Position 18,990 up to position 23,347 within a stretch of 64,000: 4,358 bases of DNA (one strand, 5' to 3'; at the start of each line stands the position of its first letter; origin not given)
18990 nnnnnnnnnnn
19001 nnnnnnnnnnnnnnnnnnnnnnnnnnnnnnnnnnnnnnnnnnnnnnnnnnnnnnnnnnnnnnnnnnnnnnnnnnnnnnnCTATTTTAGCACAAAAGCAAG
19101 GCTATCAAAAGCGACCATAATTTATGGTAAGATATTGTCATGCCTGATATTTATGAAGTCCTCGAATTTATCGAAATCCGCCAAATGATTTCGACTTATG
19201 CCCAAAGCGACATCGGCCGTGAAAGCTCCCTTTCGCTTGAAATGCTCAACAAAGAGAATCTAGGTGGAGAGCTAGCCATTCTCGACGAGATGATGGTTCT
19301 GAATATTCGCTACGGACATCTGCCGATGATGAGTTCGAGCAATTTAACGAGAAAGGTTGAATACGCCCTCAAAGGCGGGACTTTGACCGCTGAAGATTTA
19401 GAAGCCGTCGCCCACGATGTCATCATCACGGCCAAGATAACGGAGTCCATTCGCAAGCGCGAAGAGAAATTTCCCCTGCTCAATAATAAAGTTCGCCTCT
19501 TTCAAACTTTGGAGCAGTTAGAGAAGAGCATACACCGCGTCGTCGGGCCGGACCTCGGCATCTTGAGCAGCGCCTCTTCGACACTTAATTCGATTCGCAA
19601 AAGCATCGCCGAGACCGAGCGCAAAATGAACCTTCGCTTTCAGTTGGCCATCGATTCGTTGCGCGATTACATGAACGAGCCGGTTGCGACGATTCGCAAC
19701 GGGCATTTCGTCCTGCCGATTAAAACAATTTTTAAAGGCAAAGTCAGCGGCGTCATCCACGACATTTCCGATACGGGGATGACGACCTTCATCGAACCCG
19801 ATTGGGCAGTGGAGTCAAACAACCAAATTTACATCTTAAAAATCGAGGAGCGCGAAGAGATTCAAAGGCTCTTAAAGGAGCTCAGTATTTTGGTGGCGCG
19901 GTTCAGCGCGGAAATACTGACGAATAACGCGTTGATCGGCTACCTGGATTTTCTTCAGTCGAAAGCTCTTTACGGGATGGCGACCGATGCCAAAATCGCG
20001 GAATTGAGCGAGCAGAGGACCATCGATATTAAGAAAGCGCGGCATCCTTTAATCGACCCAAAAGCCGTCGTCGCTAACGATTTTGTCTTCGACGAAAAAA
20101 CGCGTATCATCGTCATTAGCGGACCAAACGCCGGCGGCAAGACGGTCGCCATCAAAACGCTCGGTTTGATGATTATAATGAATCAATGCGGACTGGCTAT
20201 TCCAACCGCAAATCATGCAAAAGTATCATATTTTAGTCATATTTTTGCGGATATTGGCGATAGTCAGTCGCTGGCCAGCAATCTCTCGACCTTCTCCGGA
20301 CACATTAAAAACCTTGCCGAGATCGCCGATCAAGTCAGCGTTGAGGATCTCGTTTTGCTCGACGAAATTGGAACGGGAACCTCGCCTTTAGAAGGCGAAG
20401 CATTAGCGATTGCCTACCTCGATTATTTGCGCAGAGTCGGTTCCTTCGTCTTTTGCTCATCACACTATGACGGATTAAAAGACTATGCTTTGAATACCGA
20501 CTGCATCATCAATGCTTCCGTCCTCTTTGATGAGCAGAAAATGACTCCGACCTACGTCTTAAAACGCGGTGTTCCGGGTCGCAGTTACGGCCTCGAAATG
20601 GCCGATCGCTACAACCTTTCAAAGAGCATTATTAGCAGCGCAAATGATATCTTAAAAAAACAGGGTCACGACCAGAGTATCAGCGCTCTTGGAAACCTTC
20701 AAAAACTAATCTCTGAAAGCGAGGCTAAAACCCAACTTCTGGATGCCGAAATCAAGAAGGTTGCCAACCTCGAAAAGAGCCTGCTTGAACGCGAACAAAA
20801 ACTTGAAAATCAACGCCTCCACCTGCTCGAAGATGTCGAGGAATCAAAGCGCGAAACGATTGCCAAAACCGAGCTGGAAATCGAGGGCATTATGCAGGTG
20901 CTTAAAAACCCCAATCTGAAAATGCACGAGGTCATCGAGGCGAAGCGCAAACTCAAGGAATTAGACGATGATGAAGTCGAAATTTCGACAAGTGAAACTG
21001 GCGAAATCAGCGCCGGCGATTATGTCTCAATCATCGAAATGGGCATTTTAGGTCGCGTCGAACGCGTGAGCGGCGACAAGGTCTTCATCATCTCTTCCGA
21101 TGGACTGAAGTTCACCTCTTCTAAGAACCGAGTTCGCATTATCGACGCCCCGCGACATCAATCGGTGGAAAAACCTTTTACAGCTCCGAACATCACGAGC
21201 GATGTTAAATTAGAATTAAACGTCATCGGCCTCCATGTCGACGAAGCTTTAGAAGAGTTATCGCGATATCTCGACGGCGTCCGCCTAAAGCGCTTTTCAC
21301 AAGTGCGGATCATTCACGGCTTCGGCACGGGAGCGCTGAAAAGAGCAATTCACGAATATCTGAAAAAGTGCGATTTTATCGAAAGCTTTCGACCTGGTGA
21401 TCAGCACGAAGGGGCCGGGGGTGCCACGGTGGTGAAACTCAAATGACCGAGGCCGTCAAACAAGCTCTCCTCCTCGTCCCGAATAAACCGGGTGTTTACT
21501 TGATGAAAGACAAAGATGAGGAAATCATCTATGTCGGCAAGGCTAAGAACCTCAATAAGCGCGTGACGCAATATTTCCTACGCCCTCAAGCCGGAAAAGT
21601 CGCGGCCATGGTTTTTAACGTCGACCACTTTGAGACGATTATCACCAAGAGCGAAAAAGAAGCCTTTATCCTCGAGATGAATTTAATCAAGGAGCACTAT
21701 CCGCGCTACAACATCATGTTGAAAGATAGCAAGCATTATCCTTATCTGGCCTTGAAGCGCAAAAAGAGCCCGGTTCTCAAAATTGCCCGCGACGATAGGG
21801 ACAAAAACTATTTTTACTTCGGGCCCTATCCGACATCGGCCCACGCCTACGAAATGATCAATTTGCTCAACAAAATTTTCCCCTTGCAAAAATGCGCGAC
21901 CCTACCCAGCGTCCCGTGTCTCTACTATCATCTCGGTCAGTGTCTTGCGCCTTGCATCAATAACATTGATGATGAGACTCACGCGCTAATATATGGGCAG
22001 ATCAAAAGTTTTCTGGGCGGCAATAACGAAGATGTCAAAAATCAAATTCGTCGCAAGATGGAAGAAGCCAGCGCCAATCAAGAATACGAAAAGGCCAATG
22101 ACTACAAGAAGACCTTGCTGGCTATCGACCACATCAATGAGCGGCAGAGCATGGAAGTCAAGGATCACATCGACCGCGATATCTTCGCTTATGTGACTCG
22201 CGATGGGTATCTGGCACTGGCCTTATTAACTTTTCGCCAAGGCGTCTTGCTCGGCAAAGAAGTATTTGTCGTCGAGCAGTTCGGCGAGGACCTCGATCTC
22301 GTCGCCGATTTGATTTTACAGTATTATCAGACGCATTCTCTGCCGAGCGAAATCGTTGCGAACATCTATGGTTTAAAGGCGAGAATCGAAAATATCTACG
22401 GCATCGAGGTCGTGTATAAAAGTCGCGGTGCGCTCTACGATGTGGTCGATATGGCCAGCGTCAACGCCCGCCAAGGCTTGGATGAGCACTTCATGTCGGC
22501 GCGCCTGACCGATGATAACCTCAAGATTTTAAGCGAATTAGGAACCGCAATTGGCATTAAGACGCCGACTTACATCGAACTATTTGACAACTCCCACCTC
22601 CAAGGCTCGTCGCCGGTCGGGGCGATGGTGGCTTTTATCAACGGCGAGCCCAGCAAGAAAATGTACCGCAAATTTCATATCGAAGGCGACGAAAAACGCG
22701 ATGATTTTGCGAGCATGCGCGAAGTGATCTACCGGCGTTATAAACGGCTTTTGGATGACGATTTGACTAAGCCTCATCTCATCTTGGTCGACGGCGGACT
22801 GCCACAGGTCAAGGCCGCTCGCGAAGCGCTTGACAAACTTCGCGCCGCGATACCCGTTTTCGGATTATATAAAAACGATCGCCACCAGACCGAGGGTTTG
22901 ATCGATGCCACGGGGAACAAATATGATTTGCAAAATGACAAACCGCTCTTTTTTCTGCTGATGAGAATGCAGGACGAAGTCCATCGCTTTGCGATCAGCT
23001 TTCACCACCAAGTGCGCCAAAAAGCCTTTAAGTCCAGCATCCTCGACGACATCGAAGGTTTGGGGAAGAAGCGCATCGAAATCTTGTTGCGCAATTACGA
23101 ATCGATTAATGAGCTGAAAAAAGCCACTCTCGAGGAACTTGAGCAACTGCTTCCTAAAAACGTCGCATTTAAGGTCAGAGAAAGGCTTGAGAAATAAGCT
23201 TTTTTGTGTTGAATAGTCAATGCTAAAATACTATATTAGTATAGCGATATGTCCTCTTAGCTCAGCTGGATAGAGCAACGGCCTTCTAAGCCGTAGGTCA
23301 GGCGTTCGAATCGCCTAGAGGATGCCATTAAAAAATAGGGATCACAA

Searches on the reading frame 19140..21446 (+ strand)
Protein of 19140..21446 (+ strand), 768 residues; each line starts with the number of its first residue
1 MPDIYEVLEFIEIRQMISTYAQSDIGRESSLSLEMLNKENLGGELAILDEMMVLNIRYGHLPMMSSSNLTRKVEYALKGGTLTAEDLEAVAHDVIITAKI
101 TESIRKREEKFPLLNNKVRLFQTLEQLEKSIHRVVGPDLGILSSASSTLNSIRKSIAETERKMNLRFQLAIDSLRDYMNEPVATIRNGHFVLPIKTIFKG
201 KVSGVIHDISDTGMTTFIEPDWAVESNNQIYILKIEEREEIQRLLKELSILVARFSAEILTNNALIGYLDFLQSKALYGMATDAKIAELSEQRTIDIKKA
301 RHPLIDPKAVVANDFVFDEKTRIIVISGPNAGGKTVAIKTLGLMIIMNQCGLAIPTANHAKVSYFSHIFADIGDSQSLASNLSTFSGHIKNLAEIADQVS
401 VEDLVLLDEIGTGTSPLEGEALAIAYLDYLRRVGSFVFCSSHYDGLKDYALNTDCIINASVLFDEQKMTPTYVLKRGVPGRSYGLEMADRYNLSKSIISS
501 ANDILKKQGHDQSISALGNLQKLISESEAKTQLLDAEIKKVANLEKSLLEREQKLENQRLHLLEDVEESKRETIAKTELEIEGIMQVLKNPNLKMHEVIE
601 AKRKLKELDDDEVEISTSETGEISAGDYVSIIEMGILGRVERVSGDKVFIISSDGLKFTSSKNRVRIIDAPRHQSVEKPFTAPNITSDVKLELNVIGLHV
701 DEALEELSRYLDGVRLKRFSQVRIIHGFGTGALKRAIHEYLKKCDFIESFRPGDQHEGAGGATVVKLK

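Call 27: search_protein_families(library=pfam, proteins=[window:19140-21446:+], max_evalue=0.00001)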
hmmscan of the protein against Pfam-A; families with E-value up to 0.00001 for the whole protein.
window:19140-21446:+ (768 aa): 2 families
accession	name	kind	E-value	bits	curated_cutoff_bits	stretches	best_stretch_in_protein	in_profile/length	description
PF00488.27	MutS_V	-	2.9e-33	115.9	30.2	1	324-506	1-185/188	MutS domain V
PF01713.27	Smr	-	6e-22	78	25.7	1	693-768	1-77/77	Smr domain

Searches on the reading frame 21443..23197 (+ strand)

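Call 27: search_protein_families(library=pfam, proteins=[window:21443-23197:+], max_evalue=0.00001)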
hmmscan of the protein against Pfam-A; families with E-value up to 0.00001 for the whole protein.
window:21443-23197:+ (584 aa): 4 families
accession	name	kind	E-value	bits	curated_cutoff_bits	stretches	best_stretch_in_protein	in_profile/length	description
PF08459.17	UvrC_RNaseH_dom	-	3.6e-50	170.4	22.3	1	371-518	5-159/159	UvrC RNAse H endonuclease domain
PF22920.2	UvrC_RNaseH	-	7.3e-14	52.1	24.3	1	244-349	1-116/116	UvrC Ribonuclease H-like domain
PF01541.30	GIY-YIG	-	5.7e-10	39.8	22.6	1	16-90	2-78/78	GIY-YIG catalytic domain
PF02151.25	UVR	-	1.9e-06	27.8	21.5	1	198-228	3-33/36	UvrB/uvrC motif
